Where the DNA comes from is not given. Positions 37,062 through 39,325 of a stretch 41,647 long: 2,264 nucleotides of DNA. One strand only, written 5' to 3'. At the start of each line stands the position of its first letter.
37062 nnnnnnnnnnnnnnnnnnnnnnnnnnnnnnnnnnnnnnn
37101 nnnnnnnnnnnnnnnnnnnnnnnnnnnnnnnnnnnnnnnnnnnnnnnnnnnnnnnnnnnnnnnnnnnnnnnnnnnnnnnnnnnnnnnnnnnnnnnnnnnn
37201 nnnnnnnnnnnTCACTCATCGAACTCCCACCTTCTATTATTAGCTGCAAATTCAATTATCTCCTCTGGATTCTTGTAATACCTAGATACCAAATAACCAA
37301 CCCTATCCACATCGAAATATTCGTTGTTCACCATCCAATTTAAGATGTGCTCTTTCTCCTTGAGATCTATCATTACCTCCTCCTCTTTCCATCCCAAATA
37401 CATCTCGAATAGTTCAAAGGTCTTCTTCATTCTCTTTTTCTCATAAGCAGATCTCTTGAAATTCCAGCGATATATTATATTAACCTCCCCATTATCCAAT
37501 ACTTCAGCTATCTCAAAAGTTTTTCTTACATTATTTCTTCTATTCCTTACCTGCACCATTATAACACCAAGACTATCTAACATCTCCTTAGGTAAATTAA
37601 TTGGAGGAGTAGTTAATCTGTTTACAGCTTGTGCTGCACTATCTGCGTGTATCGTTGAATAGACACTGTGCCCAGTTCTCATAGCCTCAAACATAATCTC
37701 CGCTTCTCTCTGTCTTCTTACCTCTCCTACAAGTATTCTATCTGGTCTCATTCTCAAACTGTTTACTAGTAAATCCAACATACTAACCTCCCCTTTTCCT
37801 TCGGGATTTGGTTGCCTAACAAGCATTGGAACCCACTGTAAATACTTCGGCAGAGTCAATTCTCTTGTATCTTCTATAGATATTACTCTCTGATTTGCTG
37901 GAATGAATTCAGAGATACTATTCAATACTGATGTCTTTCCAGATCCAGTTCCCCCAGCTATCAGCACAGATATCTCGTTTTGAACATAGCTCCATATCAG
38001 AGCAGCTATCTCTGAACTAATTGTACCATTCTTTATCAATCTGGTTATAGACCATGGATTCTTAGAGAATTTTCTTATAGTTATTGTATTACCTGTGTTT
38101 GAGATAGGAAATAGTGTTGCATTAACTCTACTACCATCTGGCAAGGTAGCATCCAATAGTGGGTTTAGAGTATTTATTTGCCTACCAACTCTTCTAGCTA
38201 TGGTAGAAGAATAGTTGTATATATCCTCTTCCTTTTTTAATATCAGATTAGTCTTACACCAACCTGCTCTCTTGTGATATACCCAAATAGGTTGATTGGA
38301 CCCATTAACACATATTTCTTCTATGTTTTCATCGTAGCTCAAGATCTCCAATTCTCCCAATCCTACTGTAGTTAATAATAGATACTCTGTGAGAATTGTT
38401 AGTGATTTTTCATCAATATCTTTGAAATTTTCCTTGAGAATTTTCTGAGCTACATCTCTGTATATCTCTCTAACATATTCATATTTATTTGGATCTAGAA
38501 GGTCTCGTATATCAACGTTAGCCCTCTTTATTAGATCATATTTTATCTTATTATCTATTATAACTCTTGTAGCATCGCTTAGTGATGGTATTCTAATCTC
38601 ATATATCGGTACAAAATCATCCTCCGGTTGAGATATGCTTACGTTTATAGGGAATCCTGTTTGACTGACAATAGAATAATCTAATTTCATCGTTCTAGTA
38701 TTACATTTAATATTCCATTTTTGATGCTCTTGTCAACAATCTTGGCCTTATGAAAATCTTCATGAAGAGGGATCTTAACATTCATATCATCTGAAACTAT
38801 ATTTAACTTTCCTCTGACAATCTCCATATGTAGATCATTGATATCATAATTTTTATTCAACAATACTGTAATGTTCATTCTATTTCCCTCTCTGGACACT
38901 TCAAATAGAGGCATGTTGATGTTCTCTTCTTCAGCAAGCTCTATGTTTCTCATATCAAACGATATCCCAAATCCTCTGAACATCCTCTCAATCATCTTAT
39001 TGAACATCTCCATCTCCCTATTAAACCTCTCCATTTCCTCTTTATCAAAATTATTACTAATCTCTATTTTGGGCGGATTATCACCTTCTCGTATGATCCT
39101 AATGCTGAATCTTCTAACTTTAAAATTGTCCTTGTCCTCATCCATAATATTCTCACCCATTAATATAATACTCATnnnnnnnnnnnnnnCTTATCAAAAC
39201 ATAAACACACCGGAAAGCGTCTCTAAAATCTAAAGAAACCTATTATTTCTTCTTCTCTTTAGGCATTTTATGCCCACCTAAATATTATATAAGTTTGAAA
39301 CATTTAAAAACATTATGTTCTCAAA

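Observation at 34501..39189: Pilin-less type IV pilus/Tad-like operon led by an Hsp20-like gene and carrying an orphan subunit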

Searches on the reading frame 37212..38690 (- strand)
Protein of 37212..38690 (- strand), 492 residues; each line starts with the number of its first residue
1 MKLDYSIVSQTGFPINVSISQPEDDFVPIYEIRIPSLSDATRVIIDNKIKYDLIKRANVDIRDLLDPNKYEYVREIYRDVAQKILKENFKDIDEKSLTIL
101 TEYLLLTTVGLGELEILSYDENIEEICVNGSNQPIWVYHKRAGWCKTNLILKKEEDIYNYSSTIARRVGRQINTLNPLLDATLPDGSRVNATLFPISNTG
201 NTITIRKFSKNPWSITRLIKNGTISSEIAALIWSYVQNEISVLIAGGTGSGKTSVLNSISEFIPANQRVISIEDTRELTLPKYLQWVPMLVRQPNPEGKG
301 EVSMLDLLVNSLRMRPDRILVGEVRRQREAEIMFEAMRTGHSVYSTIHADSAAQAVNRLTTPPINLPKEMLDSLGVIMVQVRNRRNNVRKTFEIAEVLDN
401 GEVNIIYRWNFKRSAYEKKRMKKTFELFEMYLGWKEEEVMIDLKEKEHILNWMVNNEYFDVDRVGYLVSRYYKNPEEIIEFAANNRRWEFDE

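Call 3: search_protein_families(library=pfam, proteins=[window:37212-38690:-], max_evalue=1)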
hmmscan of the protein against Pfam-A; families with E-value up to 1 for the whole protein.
window:37212-38690:- (492 aa): 20 families
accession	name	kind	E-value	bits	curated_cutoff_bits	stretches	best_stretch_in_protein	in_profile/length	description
PF00437.27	T2SSE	-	2.6e-39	135.4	24.9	1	171-380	65-275/370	Type II/IV secretion system protein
PF13401.12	AAA_22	-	0.0029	18.4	27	1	241-323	7-92/130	AAA domain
PF12775.13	AAA_7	-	0.0035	17.4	25.8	1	228-267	22-61/181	P-loop containing dynein motor region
PF13245.12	AAA_19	-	0.0073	16.9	25.1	1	240-268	12-40/134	AAA domain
PF06414.18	Zeta_toxin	-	0.011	15.6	22.3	1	240-274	17-52/199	Zeta toxin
PF00005.33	ABC_tran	-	0.017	16.1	25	1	241-275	13-49/137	ABC transporter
PF07693.20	KAP_NTPase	-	0.023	14.4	20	1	223-266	3-47/293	KAP family P-loop domain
PF13191.12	AAA_16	-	0.026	15.5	32.6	1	241-290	26-73/167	AAA ATPase domain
PF21701.3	GLOD4_C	-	0.028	14.9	27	1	81-129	9-58/66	Glyoxalasedomain-containing protein 4-like, C-terminal domain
PF00270.35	DEAD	-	0.039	14.1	26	1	232-285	7-64/167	DEAD/DEAH box helicase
PF16796.11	Microtub_bd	-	0.042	14.2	27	1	215-261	62-114/155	Microtubule binding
PF01580.24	FtsK_SpoIIIE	-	0.043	13.7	24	1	241-259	41-59/221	FtsK/SpoIIIE family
PF13555.12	AAA_29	-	0.054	13.7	27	1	241-267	24-50/61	P-loop containing region of AAA domain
PF00158.32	Sigma54_activat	-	0.054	13.6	20.2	1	226-266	9-49/168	Sigma-54 interaction domain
PF03029.23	ATP_bind_1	-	0.065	13.5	27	1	244-268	1-25/240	Conserved hypothetical ATP binding protein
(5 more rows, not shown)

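Call 4: search_protein_families(library=ncbifam, proteins=[window:37212-38690:-], max_evalue=1)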
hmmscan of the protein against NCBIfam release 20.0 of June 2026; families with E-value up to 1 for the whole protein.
window:37212-38690:- (492 aa): 37 families (the best 25 are shown)
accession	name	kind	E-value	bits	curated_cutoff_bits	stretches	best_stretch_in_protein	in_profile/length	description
NF058587.1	archaellum_moto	equivalog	1.6e-82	277.9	550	1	77-474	113-520/527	archaellum flagellar ATPase motor FlaI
TIGR03819.1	heli_sec_ATPase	hypoth_equivalog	1.8e-57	195.1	373.15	1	79-360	20-298/340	TadA family conjugal transfer-associated ATPase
TIGR02788.1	VirB11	equivalog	8e-46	156.5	249.95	2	229-360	134-263/308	P-type DNA transfer ATPase VirB11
NF053672.1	bindosome_BasE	exception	1.4e-42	146.1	1000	1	119-474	146-510/512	bindosome assembly system ATPase subunit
NF010475.0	PRK13900.1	equivalog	8.6e-35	120.4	389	2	226-360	147-280/333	type IV secretion system ATPase VirB11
TIGR02782.1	TrbB_P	equivalog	5.3e-34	117.9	304.55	1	119-399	19-295/303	P-type conjugative transfer ATPase TrbB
NF010469.0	PRK13894.1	subfamily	5.5e-30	104.8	508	1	120-361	33-266/320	conjugal transfer ATPase TrbB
NF010425.0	PRK13851.1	equivalog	3.5e-25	88.6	461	2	227-359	150-280/344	type IV secretion system protein VirB11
NF041000.1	ATPase_ComGA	equivalog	1.7e-23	83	300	1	229-377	117-259/267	competence type IV pilus ATPase ComGA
NF010407.0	PRK13833.1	subfamily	9.7e-23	81.1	499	1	163-360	68-260/323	conjugal transfer protein TrbB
TIGR01420.1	pilT_fam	subfamily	3.8e-18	65.8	319.1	1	242-361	125-241/343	PilT/PilU family type 4a pilus ATPase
NF007755.0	PRK10436.1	equivalog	6.9e-17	61.2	617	1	218-373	198-344/465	type II secretion system protein GspE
TIGR02538.1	type_IV_pilB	equivalog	1.8e-16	59.9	675.65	1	242-385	319-454/564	type IV-A pilus assembly ATPase PilB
TIGR02533.1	type_II_gspE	equivalog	5.9e-15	54.9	630.25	1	237-361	241-358/486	type II secretion system ATPase GspE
NF053534.1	T4PilAsmATPsTfpB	equivalog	5e-14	51.6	850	1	241-361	338-451/584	type IV pilus assembly ATPase TfpB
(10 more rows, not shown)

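Call 93: search_solved_structures(query=window:37212-38690:-, max_evalue=1e-10)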
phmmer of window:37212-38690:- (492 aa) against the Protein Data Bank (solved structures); distinct sequences matched with E-value up to 1e-10: 17.
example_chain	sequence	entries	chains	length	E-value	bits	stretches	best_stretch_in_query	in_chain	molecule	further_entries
2oap_1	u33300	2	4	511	6.7e-75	256.1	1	19-477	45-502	Type II secretion system protein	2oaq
4ii7_A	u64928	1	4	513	3.1e-61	211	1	73-412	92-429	FlaI ATPase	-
4ihq_A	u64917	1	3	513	1.9e-60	208.4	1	73-412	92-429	FlaI ATPase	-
8rkd_E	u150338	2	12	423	1e-48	169.8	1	77-399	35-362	Pilus assembly ATPase CpaF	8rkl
8rjf_A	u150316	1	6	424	1e-48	169.8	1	77-399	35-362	Pilus assembly ATPase CpaF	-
9e24_A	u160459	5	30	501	1.6e-48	169.1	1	77-399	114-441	CpaF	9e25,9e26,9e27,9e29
6bge_A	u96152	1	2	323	1.9e-26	96.3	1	121-360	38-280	VirB11-like protein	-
1g6o_A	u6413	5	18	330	2e-26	96.2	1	121-360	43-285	CAG-ALPHA | virB11 homolog | Cag-alfa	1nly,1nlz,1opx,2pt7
2gza_A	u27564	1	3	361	8.1e-19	71.2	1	120-360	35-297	Type IV secretion system protein VirB11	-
2eyu_A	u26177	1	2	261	2.1e-11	46.7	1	242-378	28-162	twitching motility protein PilT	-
2gsz_A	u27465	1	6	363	4.4e-11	45.7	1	242-378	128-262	twitching motility protein PilT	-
2ewv_A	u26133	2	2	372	4.7e-11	45.6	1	242-378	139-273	twitching motility protein PilT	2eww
6geb_A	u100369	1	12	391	6.9e-11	45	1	234-362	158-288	DotB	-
4ksr_A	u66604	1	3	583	8.9e-11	44.7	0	242-365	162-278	Type II secretion system protein E, Hemolysin-coregulated protein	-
4kss_A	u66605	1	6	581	9.1e-11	44.6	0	242-365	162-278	Type II secretion system protein E, hemolysin-coregulated protein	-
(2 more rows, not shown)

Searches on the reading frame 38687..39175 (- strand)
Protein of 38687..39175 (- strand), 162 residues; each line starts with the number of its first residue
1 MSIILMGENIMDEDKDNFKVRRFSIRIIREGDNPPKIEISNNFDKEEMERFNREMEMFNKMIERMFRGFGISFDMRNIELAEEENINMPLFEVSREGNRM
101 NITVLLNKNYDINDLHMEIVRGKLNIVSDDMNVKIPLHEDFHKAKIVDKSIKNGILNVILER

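Call 3: search_protein_families(library=pfam, proteins=[window:38687-39175:-], max_evalue=1)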
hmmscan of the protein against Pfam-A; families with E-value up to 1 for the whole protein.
window:38687-39175:- (162 aa): 0 families

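Call 4: search_protein_families(library=ncbifam, proteins=[window:38687-39175:-], max_evalue=1)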
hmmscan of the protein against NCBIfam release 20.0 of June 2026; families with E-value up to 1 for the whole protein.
window:38687-39175:- (162 aa): 0 families

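Call 13: find_homologous_proteins(query=window:38687-39160:-, max_evalue=0.01)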
Query window:38687-39160:- (157 aa): 3 proteins with E <= 0.01 among 18 candidates.
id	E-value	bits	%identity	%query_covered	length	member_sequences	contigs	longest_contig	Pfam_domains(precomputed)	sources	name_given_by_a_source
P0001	3.2e-90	317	97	100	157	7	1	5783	-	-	-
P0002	3.3e-69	249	77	96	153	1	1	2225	-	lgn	-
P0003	8.3e-62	225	96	73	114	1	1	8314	-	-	-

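Call 29: search_solved_structures(query=A1, max_evalue=10)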
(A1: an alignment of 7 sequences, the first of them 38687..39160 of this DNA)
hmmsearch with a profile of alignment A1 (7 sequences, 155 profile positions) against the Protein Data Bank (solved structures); distinct sequences matched with E-value up to 10: 11.
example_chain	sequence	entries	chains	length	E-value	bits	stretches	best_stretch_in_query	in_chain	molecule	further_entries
5eau_A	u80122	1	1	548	0.3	14.1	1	33-74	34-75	5-EPI-ARISTOLOCHENE SYNTHASE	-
1hx9_A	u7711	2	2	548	0.3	14.1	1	33-74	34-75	5-EPI-ARISTOLOCHENE SYNTHASE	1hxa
1hxg_A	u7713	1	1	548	0.33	14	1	33-74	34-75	5-EPI-ARISTOLOCHENE SYNTHASE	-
1hxc_A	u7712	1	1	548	0.33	14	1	33-74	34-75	5-EPI-ARISTOLOCHENE SYNTHASE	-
9cc5_A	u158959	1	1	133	0.46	13.5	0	3-53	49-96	Amylin-NHO-22 Binder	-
3m01_A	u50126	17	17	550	1.5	11.8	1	35-74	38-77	Aristolochene synthase | 5-epi-aristolochene synthase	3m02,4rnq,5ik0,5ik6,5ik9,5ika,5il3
4di5_A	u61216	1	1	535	1.5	11.8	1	35-74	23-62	5-epi-aristolochene synthase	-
5dhi_A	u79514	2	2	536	1.5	11.8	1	35-74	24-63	5-epi-aristolochene synthase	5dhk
1dwu_A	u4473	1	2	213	1.6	11.8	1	65-146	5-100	RIBOSOMAL PROTEIN L1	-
3lz9_A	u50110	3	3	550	1.6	11.8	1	35-74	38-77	Aristolochene synthase | 5-epi-aristolochene synthase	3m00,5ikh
2dc4_A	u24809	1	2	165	1.9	11.5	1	26-107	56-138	165aa long hypothetical protein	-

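Call 36: search_protein_representatives(alignment_id=A1)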
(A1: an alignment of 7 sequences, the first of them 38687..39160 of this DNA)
Query: 7 sequences, 155 profile positions. Proteins with E-value up to 0.001 (for the whole library): 2; up to 1e-10: 2; up to 1e-30: 2. The best 2 are listed.
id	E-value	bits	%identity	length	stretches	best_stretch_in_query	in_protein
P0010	2.7e-69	248.2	-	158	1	4-155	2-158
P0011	1.5e-62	226.3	-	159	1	2-155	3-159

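Call 45: predict_structure(alignment_id=A1)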
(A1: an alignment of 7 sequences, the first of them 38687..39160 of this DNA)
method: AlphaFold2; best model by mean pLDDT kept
length: 157 residues; sequences in the alignment: 7
mean_pLDDT: 64.9   pTM: 0.50
mean pLDDT of the five models: 64.9, 64.3, 64.0, 63.9, 60.9
residues with pLDDT >= 90: 34; 70-90: 38; 50-70: 18; < 50: 67
segments of 3 or more residues with pLDDT < 50: 1-22, 28-34, 45-47, 49-56, 63-83
pLDDT, mean of each block of 10 residues (from residue 1): 41 44 49 49 48 49 45 37 63 87 86 92 86 89 90 93
secondary structure, 60 per line:
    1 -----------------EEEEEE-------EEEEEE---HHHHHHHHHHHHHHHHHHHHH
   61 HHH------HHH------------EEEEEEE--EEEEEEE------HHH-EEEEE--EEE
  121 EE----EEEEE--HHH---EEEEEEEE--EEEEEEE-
elements in order: E18-23 E31-36 H40-63 E85-91 E94-100 E111-115 E118-122 E127-131 E140-147 E150-156

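Call 48: fold_search(model_id=the predicted structure, library=pdb)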
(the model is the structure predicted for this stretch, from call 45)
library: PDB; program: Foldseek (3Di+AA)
matches with E <= 10: 812; with E <= 0.001: 6
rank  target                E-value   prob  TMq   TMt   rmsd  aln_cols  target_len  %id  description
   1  4rzk_B                2.3e-04  1.00  0.35  0.59   4.0        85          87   21  Crystal structure of Sulfolobus solfataricus Hsp20.1 ACD (released 2015-12-23)
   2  4zj9                  2.7e-04  1.00  0.38  0.60   5.4        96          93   22  Small heat shock protein AgsA from Salmonella typhimurium: Alpha crystallin domain (released 2016-04-20)
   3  4rzk_A                3.2e-04  1.00  0.35  0.60   3.6        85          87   19  Crystal structure of Sulfolobus solfataricus Hsp20.1 ACD (released 2015-12-23)
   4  4zja_A                4.2e-04  1.00  0.37  0.53   5.0        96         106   23  Small heat shock protein AgsA from Salmonella typhimurium: C-terminal truncated construct (released 2016-04-20)
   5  4yl9_A                8.1e-04  1.00  0.34  0.43  12.0       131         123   14  Crystal Structure of wild-type of hsp14.1 from Sulfolobus solfatataricus P2 (released 2015-11-04)
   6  3vqm_K                9.1e-04  1.00  0.39  0.54   7.1       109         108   15  Small heat shock protein hsp14.0 of C-terminal deletion variant with C-terminal peptide (released 2012-06-06)
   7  4ylc_H                1.1e-03  1.00  0.41  0.53   8.8       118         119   14  Crystal Structure of Del-C4 mutant of hsp14.1 from Sulfolobus solfatataricus P2 (released 2015-11-04)
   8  3vqm_D                1.1e-03  1.00  0.39  0.54   7.5       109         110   14  Small heat shock protein hsp14.0 of C-terminal deletion variant with C-terminal peptide (released 2012-06-06)
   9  4ylc_B                1.1e-03  1.00  0.40  0.51   8.8       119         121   14  Crystal Structure of Del-C4 mutant of hsp14.1 from Sulfolobus solfatataricus P2 (released 2015-11-04)
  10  3vqm_E                1.3e-03  1.00  0.38  0.53   5.2        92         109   15  Small heat shock protein hsp14.0 of C-terminal deletion variant with C-terminal peptide (released 2012-06-06)
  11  4ylc_D                1.3e-03  1.00  0.41  0.54   8.9       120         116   14  Crystal Structure of Del-C4 mutant of hsp14.1 from Sulfolobus solfatataricus P2 (released 2015-11-04)
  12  3w1z_B                1.3e-03  1.00  0.35  0.38   8.9       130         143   18  Heat shock protein 16.0 from Schizosaccharomyces pombe (released 2013-03-13)
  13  4ylb_A                1.6e-03  1.00  0.34  0.41  12.1       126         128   13  Crystal Structure of A102D mutant of hsp14.1 from Sulfolobus solfatataricus P2 (released 2015-11-04)
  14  4yl9_C                1.9e-03  1.00  0.36  0.45  11.9       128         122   13  Crystal Structure of wild-type of hsp14.1 from Sulfolobus solfatataricus P2 (released 2015-11-04)
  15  7ck4_B                2.0e-03  1.00  0.36  0.57   4.2        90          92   17  Structural and functional analysis of small heat shock protein from Synechococcus phage S-ShM2 (released 2021-07-21)
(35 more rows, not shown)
